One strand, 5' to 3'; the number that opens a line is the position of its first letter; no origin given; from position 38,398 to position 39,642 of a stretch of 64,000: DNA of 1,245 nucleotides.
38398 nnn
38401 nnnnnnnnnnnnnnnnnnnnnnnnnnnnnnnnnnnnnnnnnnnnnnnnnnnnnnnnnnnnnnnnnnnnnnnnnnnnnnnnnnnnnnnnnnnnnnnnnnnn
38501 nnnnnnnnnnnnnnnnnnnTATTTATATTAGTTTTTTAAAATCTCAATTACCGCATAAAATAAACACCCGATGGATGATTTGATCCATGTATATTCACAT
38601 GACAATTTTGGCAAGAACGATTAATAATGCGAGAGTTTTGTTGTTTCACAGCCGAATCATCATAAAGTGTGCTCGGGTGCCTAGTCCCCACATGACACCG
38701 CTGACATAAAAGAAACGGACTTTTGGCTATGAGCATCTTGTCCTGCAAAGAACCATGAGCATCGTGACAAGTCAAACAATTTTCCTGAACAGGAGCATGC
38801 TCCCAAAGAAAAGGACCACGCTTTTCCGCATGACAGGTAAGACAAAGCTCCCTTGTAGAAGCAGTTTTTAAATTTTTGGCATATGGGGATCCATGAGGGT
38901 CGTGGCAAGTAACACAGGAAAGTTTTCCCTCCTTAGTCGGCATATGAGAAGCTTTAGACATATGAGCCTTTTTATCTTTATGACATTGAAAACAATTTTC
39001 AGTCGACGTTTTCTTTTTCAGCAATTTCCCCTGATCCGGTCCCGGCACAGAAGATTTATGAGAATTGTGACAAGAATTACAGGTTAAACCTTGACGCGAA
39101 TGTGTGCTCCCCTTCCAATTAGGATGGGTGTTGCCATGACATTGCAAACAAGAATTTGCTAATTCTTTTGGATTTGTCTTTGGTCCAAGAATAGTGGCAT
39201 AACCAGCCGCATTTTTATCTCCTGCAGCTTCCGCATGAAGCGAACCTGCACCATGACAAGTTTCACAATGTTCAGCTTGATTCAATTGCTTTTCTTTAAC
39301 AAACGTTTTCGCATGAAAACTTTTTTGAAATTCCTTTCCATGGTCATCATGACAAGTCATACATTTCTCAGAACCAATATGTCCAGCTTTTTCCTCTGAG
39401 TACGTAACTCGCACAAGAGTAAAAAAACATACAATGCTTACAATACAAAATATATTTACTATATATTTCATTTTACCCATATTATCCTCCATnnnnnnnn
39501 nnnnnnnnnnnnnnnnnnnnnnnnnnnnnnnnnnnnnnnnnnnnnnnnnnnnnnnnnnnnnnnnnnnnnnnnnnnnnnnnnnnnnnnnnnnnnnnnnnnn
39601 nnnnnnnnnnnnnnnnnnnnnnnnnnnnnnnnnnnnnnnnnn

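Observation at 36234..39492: MtrAB/PioAB-type porin-cytochrome conduit: decaheme cytochrome plus 761-aa outer-membrane barrel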

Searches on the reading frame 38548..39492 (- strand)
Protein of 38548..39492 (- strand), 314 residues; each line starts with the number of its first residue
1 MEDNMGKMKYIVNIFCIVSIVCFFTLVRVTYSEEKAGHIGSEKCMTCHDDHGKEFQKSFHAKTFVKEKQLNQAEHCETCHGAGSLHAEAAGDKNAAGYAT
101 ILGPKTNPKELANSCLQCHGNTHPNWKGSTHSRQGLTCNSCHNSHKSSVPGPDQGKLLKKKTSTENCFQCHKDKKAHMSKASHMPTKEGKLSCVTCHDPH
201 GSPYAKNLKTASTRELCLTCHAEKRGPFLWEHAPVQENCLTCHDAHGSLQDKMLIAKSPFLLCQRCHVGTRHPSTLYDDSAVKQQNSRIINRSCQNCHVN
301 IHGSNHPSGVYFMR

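Call 3: search_protein_families(library=ncbifam, proteins=[window:38548-39492:-], max_evalue=0.01)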
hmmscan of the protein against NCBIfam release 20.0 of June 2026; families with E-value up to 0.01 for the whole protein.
window:38548-39492:- (314 aa): 8 families
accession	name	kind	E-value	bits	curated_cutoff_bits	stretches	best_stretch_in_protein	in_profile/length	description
TIGR03508.1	decahem_SO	subfamily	4.8e-70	236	192.2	1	40-308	1-258/258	DmsE family decaheme c-type cytochrome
NF041028.1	decahem_GSU2203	exception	1.4e-63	215.1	325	1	32-309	27-306/317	GSU2203 family decaheme c-type cytochrome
TIGR01905.1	paired_CXXCH_1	subfamily_domain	7e-23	80.3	25.2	3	183-224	1-39/41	doubled CXXCH domain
TIGR03153.1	cytochr_NrfH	equivalog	1.1e-08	35.2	134.2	0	109-144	99-135/138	cytochrome c nitrite reductase small subunit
NF041198.1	UshA_like_PCGU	equivalog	2e-06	26.7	275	0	33-65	400-432/519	UshA-like (seleno)protein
TIGR03507.1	decahem_SO1788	subfamily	1.2e-05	24.1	209.3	1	192-249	245-308/672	OmcA/MtrC family decaheme c-type cytochrome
TIGR04315.1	octaheme_Shew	subfamily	2.7e-05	23.4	375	1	132-200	184-253/440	tetrathionate reductase family octaheme c-type cytochrome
NF040886.1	cyt_C_like_Sec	equivalog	0.0047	15.5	250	0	41-72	45-76/423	multiheme c-type cytochrome (seleno)protein ExtKL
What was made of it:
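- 38548..39492 (-): mtrA/mtoA/pioA-like decahaem c-type cytochrome. The ORF is 314 aa; the likely start is at 39480, giving 310 aa. NCBIfam TIGR03508, 236 bits against cut-off 192.2 (call 3).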

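Call 4: search_protein_families(library=pfam, proteins=[window:38548-39492:-], max_evalue=0.01)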
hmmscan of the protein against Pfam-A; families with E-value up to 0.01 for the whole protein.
window:38548-39492:- (314 aa): 7 families
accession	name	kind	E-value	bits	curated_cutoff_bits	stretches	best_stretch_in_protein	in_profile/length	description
PF09699.15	Paired_CXXCH_1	-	2.8e-34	117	20.6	3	183-225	1-40/41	Doubled CXXCH motif (Paired_CXXCH_1)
PF14522.11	Cytochrome_C7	-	8.6e-12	45.1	24.8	2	110-172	11-67/67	Cytochrome c7 and related cytochrome c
PF14537.11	Cytochrom_c3_2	-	3.5e-11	43.8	25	2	131-221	2-78/79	Cytochrome c3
PF22113.1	Mtrc-MtrF_II-IV_dom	-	3.9e-09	36.7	30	1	41-84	120-167/176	Outer membrane cytochrome MtrC/MtrF-like, domains II/IV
PF22678.1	Cytochrom_c_NrfB-like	-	3.9e-05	24.5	27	1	76-148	1-71/89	Cytochrome c-type protein NrfB-like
PF02085.21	Cytochrom_CIII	-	0.00028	21.6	22.9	0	232-303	28-87/101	Class III cytochrome C family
PF13435.11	Cytochrome_C554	-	0.001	20.4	20.8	1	115-197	2-83/84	Cytochrome c554 and c-prime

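Call 14: search_solved_structures(query=window:38548-39492:-, max_evalue=0.001, show_alignments=2)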
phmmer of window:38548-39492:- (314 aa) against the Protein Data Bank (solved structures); distinct sequences matched with E-value up to 0.001: 3.
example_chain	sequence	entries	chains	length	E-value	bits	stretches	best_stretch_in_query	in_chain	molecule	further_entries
6r2q_A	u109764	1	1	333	1.7e-49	172.1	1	34-312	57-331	Cystathionine beta-synthase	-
6qvm_A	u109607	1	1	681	1.9e-07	33.9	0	73-222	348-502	Multiheme cytochrome cf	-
5ze8_A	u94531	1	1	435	0.00012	24.7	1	112-198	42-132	cytochrome c552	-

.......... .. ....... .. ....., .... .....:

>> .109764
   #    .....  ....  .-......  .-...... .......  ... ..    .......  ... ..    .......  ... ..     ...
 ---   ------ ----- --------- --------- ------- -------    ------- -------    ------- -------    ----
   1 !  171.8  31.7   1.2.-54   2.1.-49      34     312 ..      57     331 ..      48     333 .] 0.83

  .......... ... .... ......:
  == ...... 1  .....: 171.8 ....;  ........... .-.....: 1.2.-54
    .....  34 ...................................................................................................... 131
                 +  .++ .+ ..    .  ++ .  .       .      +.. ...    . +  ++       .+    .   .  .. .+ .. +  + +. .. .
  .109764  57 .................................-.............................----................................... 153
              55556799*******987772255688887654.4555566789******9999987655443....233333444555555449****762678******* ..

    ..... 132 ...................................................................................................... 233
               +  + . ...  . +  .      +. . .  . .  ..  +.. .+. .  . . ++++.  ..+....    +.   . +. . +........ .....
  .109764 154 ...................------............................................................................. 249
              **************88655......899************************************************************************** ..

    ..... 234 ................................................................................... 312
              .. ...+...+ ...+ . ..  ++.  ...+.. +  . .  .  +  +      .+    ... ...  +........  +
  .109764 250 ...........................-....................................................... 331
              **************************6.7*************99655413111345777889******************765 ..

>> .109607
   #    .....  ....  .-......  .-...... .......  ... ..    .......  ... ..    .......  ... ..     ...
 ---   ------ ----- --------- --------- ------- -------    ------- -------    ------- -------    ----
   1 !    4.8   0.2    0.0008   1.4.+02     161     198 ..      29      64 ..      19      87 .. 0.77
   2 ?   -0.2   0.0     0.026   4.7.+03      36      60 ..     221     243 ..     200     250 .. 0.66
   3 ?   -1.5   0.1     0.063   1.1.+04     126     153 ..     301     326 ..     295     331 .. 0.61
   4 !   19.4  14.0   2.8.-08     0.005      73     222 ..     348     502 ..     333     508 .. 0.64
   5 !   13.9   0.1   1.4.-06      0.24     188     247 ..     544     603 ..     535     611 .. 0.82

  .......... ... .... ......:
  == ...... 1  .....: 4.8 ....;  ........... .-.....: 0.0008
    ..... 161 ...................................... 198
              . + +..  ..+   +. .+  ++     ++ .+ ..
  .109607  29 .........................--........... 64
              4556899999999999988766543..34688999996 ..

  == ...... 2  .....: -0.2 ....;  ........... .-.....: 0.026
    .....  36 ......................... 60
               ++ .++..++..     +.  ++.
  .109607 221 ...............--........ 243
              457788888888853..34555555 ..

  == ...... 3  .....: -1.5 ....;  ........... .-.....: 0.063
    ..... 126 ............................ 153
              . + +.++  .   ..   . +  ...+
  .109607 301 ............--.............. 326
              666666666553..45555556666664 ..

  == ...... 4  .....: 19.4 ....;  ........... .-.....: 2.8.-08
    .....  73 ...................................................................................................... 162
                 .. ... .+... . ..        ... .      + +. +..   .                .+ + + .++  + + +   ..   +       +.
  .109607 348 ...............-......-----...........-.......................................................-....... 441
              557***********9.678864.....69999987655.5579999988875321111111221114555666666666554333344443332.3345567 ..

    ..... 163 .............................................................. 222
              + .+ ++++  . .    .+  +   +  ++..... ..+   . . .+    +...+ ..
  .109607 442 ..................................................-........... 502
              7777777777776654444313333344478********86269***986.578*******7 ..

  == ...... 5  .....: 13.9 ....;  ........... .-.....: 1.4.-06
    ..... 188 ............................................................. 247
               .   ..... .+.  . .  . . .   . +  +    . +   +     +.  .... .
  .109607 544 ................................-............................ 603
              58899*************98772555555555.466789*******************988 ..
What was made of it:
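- On DmsE/MtrA/MtoA/PioA decahaem cytochrome family (NCBIfam TIGR03508): 6R2Q_A E 1.7e-49, query residues 34-312 against chain residues 57-331 (call 14).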

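Call 22: find_homologous_proteins(query=window:38548-39492:-, max_evalue=1e-10)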
Query window:38548-39492:- (314 aa): 7849 proteins with E <= 1e-10 among 8000 candidates; the best 120 are listed.
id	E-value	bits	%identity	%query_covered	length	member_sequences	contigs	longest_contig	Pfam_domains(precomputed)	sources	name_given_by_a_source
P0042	7.0e-215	730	100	99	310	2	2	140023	PF09699.16,PF14537.12,PF14522.12,PF22113.2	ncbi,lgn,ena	ncbi:MAG: DmsE family decaheme c-type cytochrome [Candidatus Firestonebacteria bacterium]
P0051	2.2e-126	440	59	97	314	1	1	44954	PF09699.16,PF14537.12,PF13435.12,PF22678.2,PF02085.22,PF14522.12,PF22113.2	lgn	-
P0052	1.1e-123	431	59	96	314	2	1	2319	PF09699.16,PF14537.12,PF22678.2,PF14522.12,PF22113.2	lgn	-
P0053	4.6e-121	422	58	99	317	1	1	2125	PF09699.16,PF14537.12,PF22678.2,PF03264.20,PF14522.12,PF22113.2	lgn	-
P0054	7.7e-120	418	57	96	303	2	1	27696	PF09699.16,PF14537.12,PF13435.12,PF22678.2,PF14522.12,PF22113.2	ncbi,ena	-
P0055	2.5e-115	403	57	92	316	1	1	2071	PF09699.16,PF14537.12,PF13435.12,PF22678.2,PF02085.22,PF14522.12,PF22113.2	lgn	-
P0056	5.3e-111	389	52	96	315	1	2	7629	PF09699.16,PF14537.12,PF22678.2,PF14522.12,PF22113.2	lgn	-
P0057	1.8e-99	351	52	97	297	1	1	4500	PF09699.16,PF14537.12,PF22678.2,PF14522.12,PF22113.2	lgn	-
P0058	4.7e-98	346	52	88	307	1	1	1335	PF09699.16,PF14537.12,PF22678.2,PF14522.12,PF22113.2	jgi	jgi:DmsE family decaheme c-type cytochrome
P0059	6.9e-93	330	48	92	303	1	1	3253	PF09699.16,PF14537.12,PF22678.2,PF14522.12,PF22113.2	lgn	-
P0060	3.1e-90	321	50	97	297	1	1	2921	PF09699.16,PF14537.12,PF22678.2,PF14522.12,PF22113.2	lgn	-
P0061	1.0e-87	313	47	97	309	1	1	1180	PF09699.16,PF14537.12,PF22678.2,PF03264.20,PF14522.12,PF22113.2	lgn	-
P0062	1.4e-87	312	50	97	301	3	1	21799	PF09699.16,PF14537.12,PF13435.12,PF22678.2,PF03264.20,PF14522.12,PF22113.2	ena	-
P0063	2.0e-86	308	47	99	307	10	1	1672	PF09699.16,PF14537.12,PF22678.2,PF03264.20,PF14522.12,PF22113.2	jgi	-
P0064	2.1e-86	308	49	93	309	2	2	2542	PF09699.16,PF14537.12,PF22678.2,PF14522.12,PF22113.2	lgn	-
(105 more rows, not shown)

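Call 43: find_related_loci(query=A3, collection=genome_contigs, flank=10000)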
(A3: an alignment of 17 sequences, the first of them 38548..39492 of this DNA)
Query A3 (314 aa) in genome_contigs; peptide patterns used: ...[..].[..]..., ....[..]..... (x = any residue, [..] = any of these).
600 stretches matched a pattern (row limit reached: there are more); 598 encode a relative of the query (tblastn E <= 1e-3); the best 80 are kept; 80 distinct loci.
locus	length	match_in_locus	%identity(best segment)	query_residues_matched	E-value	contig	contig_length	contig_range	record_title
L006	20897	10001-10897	50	9-314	1e-91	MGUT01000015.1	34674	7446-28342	MAG: Elusimicrobia bacterium RIFCSPLOWO2_01_FULL_64_13 rifcsplowo2_01_scaffold_14744, whole genome shotgun sequence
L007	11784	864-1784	45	5-314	1e-84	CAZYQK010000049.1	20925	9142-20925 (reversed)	MAG TPA_asm: uncultured bacterium isolate SRP119689_co1_84 genome assembly, contig: NODE_3377_length_20925_cov_6.960470,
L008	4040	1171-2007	51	29-314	3e-84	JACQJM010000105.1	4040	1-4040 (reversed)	MAG: Elusimicrobia bacterium isolate NC_groundwater_1151_Ag_S-0.1um_50_28 S_p1_S3_coassembly_k141_990909, whole genome s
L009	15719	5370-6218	47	32-314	2e-83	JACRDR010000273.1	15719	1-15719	MAG: Elusimicrobia bacterium isolate NC_groundwater_1677_Pr3_B-0.1um_68_8 SR-2_scaffold_141_2158310, whole genome shotgu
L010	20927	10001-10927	46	8-314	1e-81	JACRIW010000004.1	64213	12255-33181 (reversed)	MAG: Candidatus Eisenbacteria bacterium isolate NC_groundwater_1813_Pr3_B-0.1um_71_17 SR-2_scaffold_141_25330, whole gen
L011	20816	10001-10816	48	39-314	9e-82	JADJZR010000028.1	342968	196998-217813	MAG: Elusimicrobia bacterium isolate Lyne_18-Q3-R50-59_MAXAC.215 tig00322439-10-3427020, whole genome shotgun sequence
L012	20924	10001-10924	44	7-314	8e-80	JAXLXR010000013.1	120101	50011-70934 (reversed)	MAG: Candidatus Eisenbacteria bacterium isolate STL-EIS2 C1.162.fa-13, whole genome shotgun sequence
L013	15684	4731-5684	44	1-314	1e-79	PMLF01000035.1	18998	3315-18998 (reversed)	MAG: Elusimicrobia bacterium isolate fen_1173 73.20120600_E1D.151_contig_17574, whole genome shotgun sequence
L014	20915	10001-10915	43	11-314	2e-79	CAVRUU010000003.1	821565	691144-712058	MAG: Candidatus Eisenbacteria bacterium isolate MFD02242.bin.2.88 genome assembly, contig: contig_43542, whole genome sh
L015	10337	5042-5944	45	15-314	3e-79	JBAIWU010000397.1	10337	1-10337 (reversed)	MAG: Candidatus Eisenbacteria bacterium isolate bin_129 c_000003105197, whole genome shotgun sequence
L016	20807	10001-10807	47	38-314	1e-77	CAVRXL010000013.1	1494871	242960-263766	MAG: uncultured Acidobacteriota bacterium isolate MFD06229.bin.1.246 genome assembly, contig: contig_9508, whole genome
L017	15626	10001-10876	45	9-314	2e-77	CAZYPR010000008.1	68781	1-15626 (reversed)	MAG TPA_asm: uncultured Clostridia bacterium isolate binchicken_co96_90 genome assembly, contig: NODE_109_length_68781_c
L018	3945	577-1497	42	13-314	1e-76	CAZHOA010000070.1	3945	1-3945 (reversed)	MAG TPA_asm: uncultured Candidatus Saccharibacteria bacterium isolate SRP193066_co2_442 genome assembly, contig: NODE_12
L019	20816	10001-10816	46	36-314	6e-75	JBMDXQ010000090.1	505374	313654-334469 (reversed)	MAG: Vicinamibacterales bacterium isolate FBaSoil0_16 FBaSoil0_contig90, whole genome shotgun sequence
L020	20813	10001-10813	45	32-314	2e-74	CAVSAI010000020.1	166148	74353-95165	MAG: Candidatus Aminicenantes bacterium isolate MFD05942.bin.3.222 genome assembly, contig: contig_27298, whole genome s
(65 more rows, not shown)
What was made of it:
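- Ferrigenium straubiae and purple sulfur bacteria (call 43).
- Tried and rejected: I used the cytochrome alignment A3 instead (call 43).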

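Call 63: find_encoding_contigs(protein=P0051, flank=10000, max_places=2)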
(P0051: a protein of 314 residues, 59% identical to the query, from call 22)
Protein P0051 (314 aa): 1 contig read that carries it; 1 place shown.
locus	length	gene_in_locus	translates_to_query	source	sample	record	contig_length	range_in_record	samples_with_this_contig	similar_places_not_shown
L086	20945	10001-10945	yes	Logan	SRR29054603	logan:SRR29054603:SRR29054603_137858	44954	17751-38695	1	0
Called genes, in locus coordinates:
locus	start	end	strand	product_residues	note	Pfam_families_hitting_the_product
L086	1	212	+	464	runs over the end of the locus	PF00672:HAMP (weak), PF00512:HisKA, PF02518:HATPase_c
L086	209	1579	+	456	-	PF00072:Response_reg, PF00158:Sigma54_activat, PF14532:Sigma54_activ_2, PF07724:AAA_2 (weak), PF07728:AAA_5 (weak), PF25601:AAA_lid_14, PF02954:HTH_8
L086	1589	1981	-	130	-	PF01850:PIN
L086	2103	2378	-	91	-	-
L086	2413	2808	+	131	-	PF00072:Response_reg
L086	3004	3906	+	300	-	PF22113:Mtrc-MtrF_II-IV_dom (faint), PF03264:Cytochrom_NNT (faint), PF14522:Cytochrome_C7 (faint), PF22678:Cytochrom_c_NrfB-like (weak), PF09699:Paired_CXXCH_1, PF14537:Cytochrom_c3_2 (weak), PF09699:Paired_CXXCH_1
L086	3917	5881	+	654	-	PF11854:MtrB_PioB (weak)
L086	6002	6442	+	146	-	PF13620:CarboxypepD_reg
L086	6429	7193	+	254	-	PF00027:cNMP_binding, PF13545:HTH_Crp_2, PF00325:Crp (weak)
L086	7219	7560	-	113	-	PF13560:HTH_31 (weak), PF01381:HTH_3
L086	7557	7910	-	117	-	PF05973:Gp49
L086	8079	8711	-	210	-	-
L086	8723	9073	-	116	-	PF02635:DsrE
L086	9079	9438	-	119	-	PF12840:HTH_20, PF01022:HTH_5, PF12802:MarR_2 (weak)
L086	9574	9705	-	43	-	-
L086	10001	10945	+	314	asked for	PF14522:Cytochrome_C7 (faint), PF14537:Cytochrom_c3_2 (faint), PF22113:Mtrc-MtrF_II-IV_dom (faint), PF02085:Cytochrom_CIII (faint), PF13435:Cytochrome_C554 (faint), PF22678:Cytochrom_c_NrfB-like (faint), PF09699:Paired_CXXCH_1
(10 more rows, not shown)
